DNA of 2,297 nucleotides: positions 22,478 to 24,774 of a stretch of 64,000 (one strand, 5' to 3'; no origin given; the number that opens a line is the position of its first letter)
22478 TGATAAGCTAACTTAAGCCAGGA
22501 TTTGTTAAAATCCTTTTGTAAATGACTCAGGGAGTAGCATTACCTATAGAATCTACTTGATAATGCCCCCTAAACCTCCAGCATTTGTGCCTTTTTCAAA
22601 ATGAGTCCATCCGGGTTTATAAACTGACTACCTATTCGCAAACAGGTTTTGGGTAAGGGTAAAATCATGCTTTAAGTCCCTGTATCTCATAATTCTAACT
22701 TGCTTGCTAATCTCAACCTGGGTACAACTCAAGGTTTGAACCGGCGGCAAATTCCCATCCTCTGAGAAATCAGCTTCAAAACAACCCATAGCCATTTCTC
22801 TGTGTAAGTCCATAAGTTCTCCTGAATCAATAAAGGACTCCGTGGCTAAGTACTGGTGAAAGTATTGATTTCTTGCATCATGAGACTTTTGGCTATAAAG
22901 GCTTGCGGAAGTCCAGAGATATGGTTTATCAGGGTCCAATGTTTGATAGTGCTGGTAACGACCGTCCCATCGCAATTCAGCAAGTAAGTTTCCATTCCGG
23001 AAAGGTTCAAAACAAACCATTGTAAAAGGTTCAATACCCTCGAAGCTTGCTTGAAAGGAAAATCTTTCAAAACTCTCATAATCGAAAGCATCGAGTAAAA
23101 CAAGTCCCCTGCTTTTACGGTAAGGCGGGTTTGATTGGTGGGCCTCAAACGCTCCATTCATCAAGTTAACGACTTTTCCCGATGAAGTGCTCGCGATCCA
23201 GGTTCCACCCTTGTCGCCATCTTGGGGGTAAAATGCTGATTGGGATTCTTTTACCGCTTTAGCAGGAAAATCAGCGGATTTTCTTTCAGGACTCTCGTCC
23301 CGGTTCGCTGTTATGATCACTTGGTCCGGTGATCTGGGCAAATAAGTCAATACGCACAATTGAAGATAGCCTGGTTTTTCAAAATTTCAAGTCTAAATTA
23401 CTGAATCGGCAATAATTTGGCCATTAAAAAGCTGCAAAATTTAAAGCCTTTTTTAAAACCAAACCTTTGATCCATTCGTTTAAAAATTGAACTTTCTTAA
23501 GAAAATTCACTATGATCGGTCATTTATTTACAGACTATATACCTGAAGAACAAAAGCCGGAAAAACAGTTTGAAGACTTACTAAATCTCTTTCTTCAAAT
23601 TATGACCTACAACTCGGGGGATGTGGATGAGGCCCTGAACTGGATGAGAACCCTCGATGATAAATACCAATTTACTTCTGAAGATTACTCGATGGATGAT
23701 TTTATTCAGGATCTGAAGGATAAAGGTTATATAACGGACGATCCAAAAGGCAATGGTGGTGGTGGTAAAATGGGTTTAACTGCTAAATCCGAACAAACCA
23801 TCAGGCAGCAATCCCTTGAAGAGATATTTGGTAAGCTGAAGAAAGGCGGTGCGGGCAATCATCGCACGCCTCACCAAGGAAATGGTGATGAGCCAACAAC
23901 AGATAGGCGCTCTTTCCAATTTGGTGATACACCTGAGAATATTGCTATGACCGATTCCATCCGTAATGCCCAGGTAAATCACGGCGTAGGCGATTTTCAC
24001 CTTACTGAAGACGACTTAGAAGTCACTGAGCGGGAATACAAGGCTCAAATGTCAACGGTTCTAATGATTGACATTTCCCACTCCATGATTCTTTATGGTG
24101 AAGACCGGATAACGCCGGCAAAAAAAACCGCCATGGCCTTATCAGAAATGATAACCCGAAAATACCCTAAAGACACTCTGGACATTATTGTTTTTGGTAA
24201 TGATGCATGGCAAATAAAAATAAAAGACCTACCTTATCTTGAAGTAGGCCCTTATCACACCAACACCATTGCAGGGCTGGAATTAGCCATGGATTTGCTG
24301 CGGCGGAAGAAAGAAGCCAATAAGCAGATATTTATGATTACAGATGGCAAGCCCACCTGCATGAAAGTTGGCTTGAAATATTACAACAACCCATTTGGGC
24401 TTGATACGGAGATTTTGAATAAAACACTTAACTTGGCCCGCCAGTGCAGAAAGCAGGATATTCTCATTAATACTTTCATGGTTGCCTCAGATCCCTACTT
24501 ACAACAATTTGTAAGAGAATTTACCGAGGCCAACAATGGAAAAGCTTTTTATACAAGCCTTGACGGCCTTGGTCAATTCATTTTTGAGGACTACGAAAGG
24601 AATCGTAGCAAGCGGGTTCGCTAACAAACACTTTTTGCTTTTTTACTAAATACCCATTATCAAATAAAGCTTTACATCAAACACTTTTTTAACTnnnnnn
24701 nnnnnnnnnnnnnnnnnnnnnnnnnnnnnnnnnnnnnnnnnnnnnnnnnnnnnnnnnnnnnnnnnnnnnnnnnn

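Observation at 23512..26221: vWA protein plus a non-canonical AAA+ (ChlI/MoxR-like) ATPase in an unusual order and with degenerate Walker motifs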

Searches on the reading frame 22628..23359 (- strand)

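Call 3: search_protein_families(library=pfam, proteins=[window:22628-23359:-], max_evalue=0.01)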
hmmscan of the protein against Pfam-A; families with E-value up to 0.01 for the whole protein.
window:22628-23359:- (243 aa): 1 family
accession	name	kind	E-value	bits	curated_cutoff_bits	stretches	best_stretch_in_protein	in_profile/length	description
PF05742.17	TANGO2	-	5.6e-11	43.5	22.6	1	1-122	1-129/257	Transport and Golgi organisation 2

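Call 4: search_protein_families(library=ncbifam, proteins=[window:22628-23359:-], max_evalue=0.01)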
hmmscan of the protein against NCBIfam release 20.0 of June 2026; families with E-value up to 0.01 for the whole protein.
window:22628-23359:- (243 aa): 0 families

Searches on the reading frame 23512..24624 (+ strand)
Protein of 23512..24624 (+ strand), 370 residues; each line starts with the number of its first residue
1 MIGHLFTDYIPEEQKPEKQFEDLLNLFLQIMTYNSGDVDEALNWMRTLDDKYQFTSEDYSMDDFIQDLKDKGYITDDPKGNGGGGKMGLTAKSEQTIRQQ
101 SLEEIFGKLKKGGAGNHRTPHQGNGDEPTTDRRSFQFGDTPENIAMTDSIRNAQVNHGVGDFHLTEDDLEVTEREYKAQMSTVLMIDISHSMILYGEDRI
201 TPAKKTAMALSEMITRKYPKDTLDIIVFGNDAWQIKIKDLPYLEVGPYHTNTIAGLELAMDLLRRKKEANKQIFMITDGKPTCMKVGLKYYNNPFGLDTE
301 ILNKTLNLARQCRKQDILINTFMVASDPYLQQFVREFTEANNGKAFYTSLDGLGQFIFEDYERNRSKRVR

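Call 3: search_protein_families(library=pfam, proteins=[window:23512-24624:+], max_evalue=0.01)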
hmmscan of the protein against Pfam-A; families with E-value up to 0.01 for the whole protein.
window:23512-24624:+ (370 aa): 2 families
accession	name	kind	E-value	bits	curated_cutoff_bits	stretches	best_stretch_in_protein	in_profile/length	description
PF13519.12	VWA_2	-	2.2e-07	31.9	27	1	182-280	1-107/107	von Willebrand factor type A domain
PF00092.34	VWA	-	0.0014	19.3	23.8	0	237-348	68-161/174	von Willebrand factor type A domain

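Call 4: search_protein_families(library=ncbifam, proteins=[window:23512-24624:+], max_evalue=0.01)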
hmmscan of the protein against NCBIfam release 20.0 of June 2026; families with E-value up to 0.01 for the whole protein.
window:23512-24624:+ (370 aa): 1 family
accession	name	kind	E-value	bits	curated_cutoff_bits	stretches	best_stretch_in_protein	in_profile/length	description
TIGR02442.1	Cob-chelat-sub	hypoth_equivalog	5.7e-07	28.4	779.45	1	90-304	385-606/641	putative cobaltochelatase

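Call 6: search_solved_structures(query=window:23512-24624:+, max_evalue=1, show_alignments=2)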
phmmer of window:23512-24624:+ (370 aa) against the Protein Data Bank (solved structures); distinct sequences matched with E-value up to 1: 2.
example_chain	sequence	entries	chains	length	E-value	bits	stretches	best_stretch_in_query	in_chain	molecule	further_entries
1bud_A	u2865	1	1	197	0.55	12.5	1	184-290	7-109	PROTEIN (ACUTOLYSIN A)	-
1bsw_A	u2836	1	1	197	0.55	12.5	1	184-290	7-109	PROTEIN (ACUTOLYSIN A)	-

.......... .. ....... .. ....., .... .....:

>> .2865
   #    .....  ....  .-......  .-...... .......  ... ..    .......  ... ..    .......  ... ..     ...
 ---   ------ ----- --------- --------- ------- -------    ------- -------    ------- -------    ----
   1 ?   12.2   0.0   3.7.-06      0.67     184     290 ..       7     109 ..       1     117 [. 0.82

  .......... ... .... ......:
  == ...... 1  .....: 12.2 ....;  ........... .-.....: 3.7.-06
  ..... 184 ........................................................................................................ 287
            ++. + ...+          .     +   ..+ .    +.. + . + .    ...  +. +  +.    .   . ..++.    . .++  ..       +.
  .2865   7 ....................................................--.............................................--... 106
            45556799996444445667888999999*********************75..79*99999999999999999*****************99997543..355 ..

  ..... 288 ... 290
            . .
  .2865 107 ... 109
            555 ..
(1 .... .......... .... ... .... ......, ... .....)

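Call 19: find_homologous_proteins(query=window:23512-24624:+, max_evalue=0.001)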
Query window:23512-24624:+ (370 aa): 8000 proteins with E <= 0.001 among 8000 candidates; the best 120 are listed.
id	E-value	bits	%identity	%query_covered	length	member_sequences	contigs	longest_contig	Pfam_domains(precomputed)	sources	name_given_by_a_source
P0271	3.2e-240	814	97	100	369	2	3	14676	PF13519.13,PF27098.1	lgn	-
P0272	6.9e-223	757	90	100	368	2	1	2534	PF13519.13,PF27098.1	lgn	-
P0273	5.3e-218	741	88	100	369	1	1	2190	PF13519.13,PF27098.1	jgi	-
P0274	6.7e-214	728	85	100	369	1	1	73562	PF13519.13,PF27098.1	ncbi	-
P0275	1.5e-211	720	84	100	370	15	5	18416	PF13519.13,PF27098.1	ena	-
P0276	4.1e-198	676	80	100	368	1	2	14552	PF13519.13,PF27098.1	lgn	-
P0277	4.1e-185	633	75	100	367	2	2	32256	PF13519.13,PF27098.1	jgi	-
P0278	5.9e-180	616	75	100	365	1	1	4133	PF13519.13,PF27098.1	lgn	-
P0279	6.1e-179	613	72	100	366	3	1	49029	PF13519.13,PF27098.1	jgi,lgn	jgi:uncharacterized protein with von Willebrand factor type A (vWA) domain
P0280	3.2e-178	610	73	98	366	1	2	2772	PF13519.13,PF27098.1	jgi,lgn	-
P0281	3.6e-178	610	72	98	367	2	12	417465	PF13519.13,PF27098.1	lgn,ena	-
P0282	7.0e-178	609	72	98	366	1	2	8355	PF13519.13,PF27098.1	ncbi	-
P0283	2.5e-175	601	71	100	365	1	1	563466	PF13519.13,PF27098.1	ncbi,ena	-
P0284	1.7e-174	598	71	98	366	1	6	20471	PF13519.13,PF27098.1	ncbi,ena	-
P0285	2.1e-174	598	71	98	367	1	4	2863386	PF13519.13,PF27098.1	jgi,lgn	-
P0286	2.8e-174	597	72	98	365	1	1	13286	PF13519.13,PF27098.1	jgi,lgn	-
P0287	3.5e-174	597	71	100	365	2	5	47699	PF13519.13,PF27098.1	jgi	jgi:Ca-activated chloride channel homolog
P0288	3.6e-174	597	71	100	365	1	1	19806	PF13519.13,PF27098.1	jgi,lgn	-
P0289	5.5e-174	596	71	100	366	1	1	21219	PF13519.13,PF27098.1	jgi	jgi:uncharacterized protein with von Willebrand factor type A (vWA) domain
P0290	7.6e-174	596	72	98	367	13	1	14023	PF13519.13,PF27098.1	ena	-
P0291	1.3e-173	595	70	100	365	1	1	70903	PF13519.13,PF27098.1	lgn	-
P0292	1.7e-173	595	71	100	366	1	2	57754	PF13519.13,PF27098.1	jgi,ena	jgi:uncharacterized protein with von Willebrand factor type A (vWA) domain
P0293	2.0e-173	595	71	99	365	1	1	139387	PF13519.13,PF27098.1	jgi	jgi:Ca-activated chloride channel family protein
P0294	2.0e-173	595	71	100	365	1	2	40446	PF13519.13,PF27098.1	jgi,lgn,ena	-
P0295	2.6e-173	594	72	100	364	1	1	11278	PF13519.13,PF27098.1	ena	-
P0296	2.7e-173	594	72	100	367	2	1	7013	PF13519.13,PF27098.1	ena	-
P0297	2.9e-173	594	71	100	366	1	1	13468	PF13519.13,PF27098.1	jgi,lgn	-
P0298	2.9e-173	594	70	98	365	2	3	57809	PF13519.13,PF27098.1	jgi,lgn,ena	-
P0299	3.2e-173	594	70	100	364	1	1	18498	PF13519.13,PF27098.1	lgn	-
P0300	3.2e-173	594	70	100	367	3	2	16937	PF13519.13,PF27098.1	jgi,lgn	jgi:uncharacterized protein with von Willebrand factor type A (vWA) domain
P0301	3.4e-173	594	70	100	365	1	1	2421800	PF13519.13,PF27098.1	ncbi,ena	-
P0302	5.6e-173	593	70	100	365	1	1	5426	PF13519.13,PF27098.1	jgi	jgi:uncharacterized protein with von Willebrand factor type A (vWA) domain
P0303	6.1e-173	593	72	100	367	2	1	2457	PF13519.13,PF27098.1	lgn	-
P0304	7.6e-173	593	71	100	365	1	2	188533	PF13519.13,PF27098.1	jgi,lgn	-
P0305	7.7e-173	593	71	100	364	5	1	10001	PF13519.13,PF27098.1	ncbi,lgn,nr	ncbi:MAG: VWA domain-containing protein [Sphingobacteriales bacterium]|nr:MAG: VWA domain-containing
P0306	8.3e-173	593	71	100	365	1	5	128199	PF13519.13,PF27098.1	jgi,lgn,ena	-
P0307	9.1e-173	592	70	100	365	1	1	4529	PF13519.13,PF27098.1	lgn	-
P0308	9.4e-173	592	69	100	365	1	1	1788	PF13519.13,PF27098.1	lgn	-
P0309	9.5e-173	592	70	100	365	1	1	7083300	PF13519.13,PF27098.1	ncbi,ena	-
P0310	9.8e-173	592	71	98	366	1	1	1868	PF13519.13,PF27098.1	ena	-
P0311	1.1e-172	592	71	98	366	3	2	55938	PF13519.13,PF27098.1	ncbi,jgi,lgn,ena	-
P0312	1.2e-172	592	71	99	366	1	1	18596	PF13519.13,PF27098.1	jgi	jgi:Ca-activated chloride channel family protein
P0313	1.5e-172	592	69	100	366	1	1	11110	PF13519.13,PF27098.1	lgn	-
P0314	2.2e-172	591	70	100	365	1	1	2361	PF13519.13,PF27098.1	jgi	-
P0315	2.5e-172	591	70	100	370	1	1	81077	PF13519.13,PF27098.1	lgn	-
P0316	3.3e-172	591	71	100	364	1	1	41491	PF13519.13,PF27098.1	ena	-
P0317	3.5e-172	591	69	100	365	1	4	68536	PF13519.13,PF27098.1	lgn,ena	-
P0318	4.1e-172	590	70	98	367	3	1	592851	PF13519.13,PF27098.1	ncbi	ncbi:MAG: vWA domain-containing protein [Calditrichia bacterium]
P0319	5.3e-172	590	69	100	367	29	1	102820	PF13519.13,PF27098.1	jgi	-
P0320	5.4e-172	590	72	98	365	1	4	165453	PF13519.13,PF27098.1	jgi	jgi:Ca-activated chloride channel homolog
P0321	5.7e-172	590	71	98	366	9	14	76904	PF13519.13,PF27098.1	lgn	-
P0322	6.4e-172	590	71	100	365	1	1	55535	PF13519.13,PF27098.1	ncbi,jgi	-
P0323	6.5e-172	590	70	100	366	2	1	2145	PF13519.13,PF27098.1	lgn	-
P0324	8.5e-172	589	69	100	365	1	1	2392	PF13519.13,PF27098.1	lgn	-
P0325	8.6e-172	589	71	100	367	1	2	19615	PF13519.13,PF27098.1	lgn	-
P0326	9.1e-172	589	71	98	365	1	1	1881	PF13519.13,PF27098.1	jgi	jgi:Ca-activated chloride channel homolog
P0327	1.0e-171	589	70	99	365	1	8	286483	PF13519.13,PF27098.1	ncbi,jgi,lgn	ncbi:MAG: vWA domain-containing protein [Cyclobacteriaceae bacterium]|jgi:Ca-activated chloride chan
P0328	1.1e-171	589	71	98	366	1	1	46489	PF13519.13,PF27098.1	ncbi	-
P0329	1.1e-171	589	69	100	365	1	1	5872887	PF13519.13,PF27098.1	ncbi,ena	-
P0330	1.2e-171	589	70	100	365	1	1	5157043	PF13519.13,PF27098.1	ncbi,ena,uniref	ncbi:vWA domain-containing protein [Marinoscillum sp.]|uniref:vWA domain-containing protein n=1 Tax=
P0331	1.3e-171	589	69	100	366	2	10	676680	PF13519.13,PF27098.1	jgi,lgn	jgi:uncharacterized protein with von Willebrand factor type A (vWA) domain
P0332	1.4e-171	589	70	100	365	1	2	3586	PF13519.13,PF27098.1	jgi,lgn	jgi:Ca-activated chloride channel family protein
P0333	1.4e-171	589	70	99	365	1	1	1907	PF13519.13,PF27098.1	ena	-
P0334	1.5e-171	588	71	100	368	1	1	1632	PF13519.13,PF27098.1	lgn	-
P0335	1.5e-171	588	70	99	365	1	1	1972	PF13519.13,PF27098.1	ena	-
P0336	1.6e-171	588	72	98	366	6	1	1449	PF13519.13,PF27098.1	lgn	-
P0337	1.6e-171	588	70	99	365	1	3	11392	PF13519.13,PF27098.1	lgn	-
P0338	1.7e-171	588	72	98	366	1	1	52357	PF13519.13,PF27098.1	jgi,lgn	jgi:uncharacterized protein with von Willebrand factor type A (vWA) domain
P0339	1.8e-171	588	71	100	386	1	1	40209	PF13519.13,PF27098.1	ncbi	-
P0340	1.8e-171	588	70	100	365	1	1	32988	PF13519.13,PF27098.1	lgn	-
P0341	2.0e-171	588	70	100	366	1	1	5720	PF13519.13,PF27098.1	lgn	-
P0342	2.0e-171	588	70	100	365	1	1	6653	PF13519.13,PF27098.1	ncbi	ncbi:MAG: VWA domain-containing protein [Bacteroidota bacterium]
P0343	2.0e-171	588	69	99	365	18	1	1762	PF13519.13,PF27098.1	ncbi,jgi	jgi:uncharacterized protein with von Willebrand factor type A (vWA) domain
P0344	2.1e-171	588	70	100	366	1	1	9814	PF13519.13,PF27098.1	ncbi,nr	ncbi:MAG: VWA domain-containing protein [Calditrichaeota bacterium]|nr:MAG: VWA domain-containing pr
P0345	2.2e-171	588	69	100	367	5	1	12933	PF13519.13,PF27098.1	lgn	-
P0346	2.3e-171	588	70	99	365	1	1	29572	PF13519.13,PF27098.1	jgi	jgi:uncharacterized protein with von Willebrand factor type A (vWA) domain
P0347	2.3e-171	588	69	100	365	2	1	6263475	PF13519.13,PF27098.1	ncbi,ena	-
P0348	3.0e-171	587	70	100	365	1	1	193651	PF13519.13,PF27098.1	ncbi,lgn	ncbi:MAG: VWA domain-containing protein [Marinoscillum sp.]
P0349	3.0e-171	587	70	100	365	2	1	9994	PF13519.13,PF27098.1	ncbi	-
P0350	3.1e-171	587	70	100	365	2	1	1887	PF13519.13,PF27098.1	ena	-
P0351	3.5e-171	587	70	99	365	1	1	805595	PF13519.13,PF27098.1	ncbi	ncbi:MAG: VWA domain-containing protein [Cyclobacteriaceae bacterium]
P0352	3.8e-171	587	69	100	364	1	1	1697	PF13519.13,PF27098.1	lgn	-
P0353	3.8e-171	587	70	100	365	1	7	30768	PF13519.13,PF27098.1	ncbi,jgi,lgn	ncbi:MAG: Ca-activated chloride channel family protein [Marinoscillum sp.]|jgi:Ca-activated chloride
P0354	4.0e-171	587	70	98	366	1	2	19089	PF13519.13,PF27098.1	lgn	-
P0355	4.8e-171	587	70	99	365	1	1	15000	PF13519.13,PF27098.1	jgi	jgi:Ca-activated chloride channel family protein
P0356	4.8e-171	587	72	98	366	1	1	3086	PF13519.13,PF27098.1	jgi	jgi:Ca-activated chloride channel family protein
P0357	5.1e-171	587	70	99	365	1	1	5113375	PF13519.13,PF27098.1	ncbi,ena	-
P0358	5.2e-171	587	69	100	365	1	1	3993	PF13519.13,PF27098.1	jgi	-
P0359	5.5e-171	587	71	99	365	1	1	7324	PF13519.13,PF27098.1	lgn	-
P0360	6.0e-171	586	69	98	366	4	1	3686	PF13519.13,PF27098.1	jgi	-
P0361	6.1e-171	586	70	100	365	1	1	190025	PF13519.13,PF27098.1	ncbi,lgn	-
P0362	6.2e-171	586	69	100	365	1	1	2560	PF13519.13,PF27098.1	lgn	-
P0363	6.2e-171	586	69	100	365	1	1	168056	PF13519.13,PF27098.1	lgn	-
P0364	6.6e-171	586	69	100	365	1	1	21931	PF13519.13,PF27098.1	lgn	-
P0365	7.4e-171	586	70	98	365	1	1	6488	PF13519.13,PF27098.1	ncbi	-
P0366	8.0e-171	586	69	100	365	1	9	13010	PF13519.13,PF27098.1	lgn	-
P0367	8.7e-171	586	69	99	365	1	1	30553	PF13519.13,PF27098.1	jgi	jgi:Ca-activated chloride channel family protein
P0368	9.7e-171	586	70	100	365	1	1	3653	PF13519.13,PF27098.1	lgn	-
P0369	9.9e-171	586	71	98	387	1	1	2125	PF13519.13,PF27098.1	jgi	jgi:uncharacterized protein with von Willebrand factor type A (vWA) domain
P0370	1.3e-170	585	69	100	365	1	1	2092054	PF13519.13,PF27098.1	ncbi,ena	-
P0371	1.5e-170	585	71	100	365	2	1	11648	PF13519.13,PF27098.1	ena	-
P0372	1.6e-170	585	69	100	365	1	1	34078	PF13519.13,PF27098.1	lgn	-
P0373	1.7e-170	585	70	100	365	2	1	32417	PF13519.13,PF27098.1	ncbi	-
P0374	1.7e-170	585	69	100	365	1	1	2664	PF13519.13,PF27098.1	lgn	-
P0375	1.8e-170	585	69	98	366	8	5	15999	PF13519.13,PF27098.1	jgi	jgi:uncharacterized protein with von Willebrand factor type A (vWA) domain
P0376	2.2e-170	585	69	100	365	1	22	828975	PF13519.13,PF27098.1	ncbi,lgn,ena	-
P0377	2.5e-170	584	69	100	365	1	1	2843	PF13519.13,PF27098.1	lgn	-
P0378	2.7e-170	584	69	100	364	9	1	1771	PF13519.13,PF27098.1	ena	-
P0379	2.8e-170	584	71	100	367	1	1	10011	PF13519.13,PF27098.1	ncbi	-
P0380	3.1e-170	584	70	100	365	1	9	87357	PF13519.13,PF27098.1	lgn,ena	-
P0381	3.6e-170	584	70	100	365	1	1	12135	PF13519.13,PF27098.1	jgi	jgi:Ca-activated chloride channel family protein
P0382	3.9e-170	584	69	100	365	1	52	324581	PF13519.13,PF27098.1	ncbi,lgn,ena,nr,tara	ncbi:MAG: hypothetical protein CMB80_13240 [Flammeovirgaceae bacterium]|nr:hypothetical protein [Fla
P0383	4.2e-170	584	69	100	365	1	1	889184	PF13519.13,PF27098.1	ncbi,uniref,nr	ncbi:VWA domain-containing protein [Marinoscillum sp. MHG1-6]|uniref:vWA domain-containing protein n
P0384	4.3e-170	584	69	100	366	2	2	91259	PF13519.13,PF27098.1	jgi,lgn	jgi:uncharacterized protein with von Willebrand factor type A (vWA) domain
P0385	4.5e-170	584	69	100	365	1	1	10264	PF13519.13,PF27098.1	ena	-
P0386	4.9e-170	583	71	100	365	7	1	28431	PF13519.13,PF27098.1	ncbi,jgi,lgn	-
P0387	5.0e-170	583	69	100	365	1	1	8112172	PF13519.13,PF27098.1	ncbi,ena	-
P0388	5.0e-170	583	69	100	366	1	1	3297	PF13519.13,PF27098.1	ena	-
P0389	5.0e-170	583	69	100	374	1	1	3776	PF13519.13,PF27098.1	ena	-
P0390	5.0e-170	583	69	100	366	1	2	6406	PF13519.13,PF27098.1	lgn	-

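Call 39: search_protein_families(library=padloc, proteins=[window:23512-24624:+], max_evalue=0.01)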
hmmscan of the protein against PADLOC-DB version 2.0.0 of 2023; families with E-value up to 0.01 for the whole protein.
window:23512-24624:+ (370 aa): 0 families

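Call 45: predict_structure(alignment_id=A2)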
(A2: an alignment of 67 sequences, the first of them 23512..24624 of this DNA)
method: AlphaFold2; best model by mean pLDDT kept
length: 370 residues; sequences in the alignment: 67
mean_pLDDT: 66.5   pTM: 0.55
mean pLDDT of the five models: 66.5, 65.5, 63.8, 60.7, 59.8
residues with pLDDT >= 90: 12; 70-90: 172; 50-70: 122; < 50: 64
segments of 3 or more residues with pLDDT < 50: 1-9, 78-86, 91-93, 104-129, 157-159, 174-176, 196-198
pLDDT, mean of each block of 10 residues (from residue 1): 39 58 74 60 76 75 80 61 46 51 42 29 35 62 60 52 62 57 81 49 71 71 84 78 66 89 83 82 79 75 88 87 71 82 73 70 61
secondary structure, 60 per line:
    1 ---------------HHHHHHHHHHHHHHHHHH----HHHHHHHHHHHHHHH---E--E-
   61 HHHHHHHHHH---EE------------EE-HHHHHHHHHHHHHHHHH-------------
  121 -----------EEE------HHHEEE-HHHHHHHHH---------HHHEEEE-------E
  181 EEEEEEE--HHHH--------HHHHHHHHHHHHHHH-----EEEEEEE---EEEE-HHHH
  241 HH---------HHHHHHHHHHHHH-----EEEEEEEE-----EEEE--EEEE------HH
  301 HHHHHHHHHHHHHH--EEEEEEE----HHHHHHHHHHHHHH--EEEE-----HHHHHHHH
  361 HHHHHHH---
elements in order: H16-33 H38-52 H61-70 H91-107 E132-134 E144-146 H148-156 E169-172 E180-187 H190-193 H202-216 E222-228 E232-235 H237-242 H252-264 E270-277 E283-286 E289-292 H299-314 E317-323 H328-341 E344-347 H353-367
